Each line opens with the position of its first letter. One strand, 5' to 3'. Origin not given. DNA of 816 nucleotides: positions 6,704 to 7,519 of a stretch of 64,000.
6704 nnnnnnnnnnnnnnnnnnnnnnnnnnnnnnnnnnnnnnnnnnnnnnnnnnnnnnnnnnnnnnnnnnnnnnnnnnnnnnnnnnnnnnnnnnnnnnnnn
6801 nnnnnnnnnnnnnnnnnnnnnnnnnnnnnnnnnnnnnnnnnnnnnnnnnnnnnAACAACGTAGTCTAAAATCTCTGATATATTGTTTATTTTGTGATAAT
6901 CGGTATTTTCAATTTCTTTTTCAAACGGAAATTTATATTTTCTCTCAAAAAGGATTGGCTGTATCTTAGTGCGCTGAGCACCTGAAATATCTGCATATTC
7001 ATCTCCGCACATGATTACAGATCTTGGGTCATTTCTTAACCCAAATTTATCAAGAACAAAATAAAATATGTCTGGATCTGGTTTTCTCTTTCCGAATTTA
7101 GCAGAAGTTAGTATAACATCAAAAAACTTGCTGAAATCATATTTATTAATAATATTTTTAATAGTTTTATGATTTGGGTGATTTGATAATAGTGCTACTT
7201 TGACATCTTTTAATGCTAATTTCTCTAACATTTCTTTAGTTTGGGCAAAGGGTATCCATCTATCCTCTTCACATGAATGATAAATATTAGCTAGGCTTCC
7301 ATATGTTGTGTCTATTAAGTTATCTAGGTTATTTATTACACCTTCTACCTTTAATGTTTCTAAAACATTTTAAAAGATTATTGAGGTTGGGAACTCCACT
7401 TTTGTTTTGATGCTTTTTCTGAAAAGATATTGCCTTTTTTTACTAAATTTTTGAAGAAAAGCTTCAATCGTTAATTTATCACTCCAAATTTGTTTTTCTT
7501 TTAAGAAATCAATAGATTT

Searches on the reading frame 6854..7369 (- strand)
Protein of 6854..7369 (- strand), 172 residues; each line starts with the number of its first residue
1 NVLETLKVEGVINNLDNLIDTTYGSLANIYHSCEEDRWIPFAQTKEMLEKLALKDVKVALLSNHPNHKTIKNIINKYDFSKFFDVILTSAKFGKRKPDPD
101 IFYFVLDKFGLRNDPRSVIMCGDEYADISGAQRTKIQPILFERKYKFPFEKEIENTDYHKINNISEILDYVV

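Call 52: search_protein_representatives(protein=window:6854-7369:-)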
Query: 172 residues. Proteins with E-value up to 0.001 (for the whole library): 2950; up to 1e-10: 45; up to 1e-30: 3. The best 150 are listed.
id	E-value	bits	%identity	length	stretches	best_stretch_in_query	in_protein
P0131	2.8e-50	187.1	53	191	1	3-171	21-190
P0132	1.4e-44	168.5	49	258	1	3-171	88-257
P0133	6.8e-32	127.2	40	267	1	17-171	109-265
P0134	2.3e-27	112.5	50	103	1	70-171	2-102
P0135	7.0e-27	110.9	52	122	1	60-156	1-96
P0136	4.8e-25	105.0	40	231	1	15-170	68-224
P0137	4.8e-21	91.9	43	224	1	15-114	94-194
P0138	8.6e-21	91.1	35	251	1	16-170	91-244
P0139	3.0e-18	82.8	34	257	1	25-167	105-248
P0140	4.1e-17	79.1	36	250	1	25-169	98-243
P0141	3.7e-16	76.0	36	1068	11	70-142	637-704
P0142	3.9e-16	75.9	37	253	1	24-154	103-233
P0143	8.2e-15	71.7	39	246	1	26-170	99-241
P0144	1.8e-14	70.6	31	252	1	26-169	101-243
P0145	6.5e-14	68.7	38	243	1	28-144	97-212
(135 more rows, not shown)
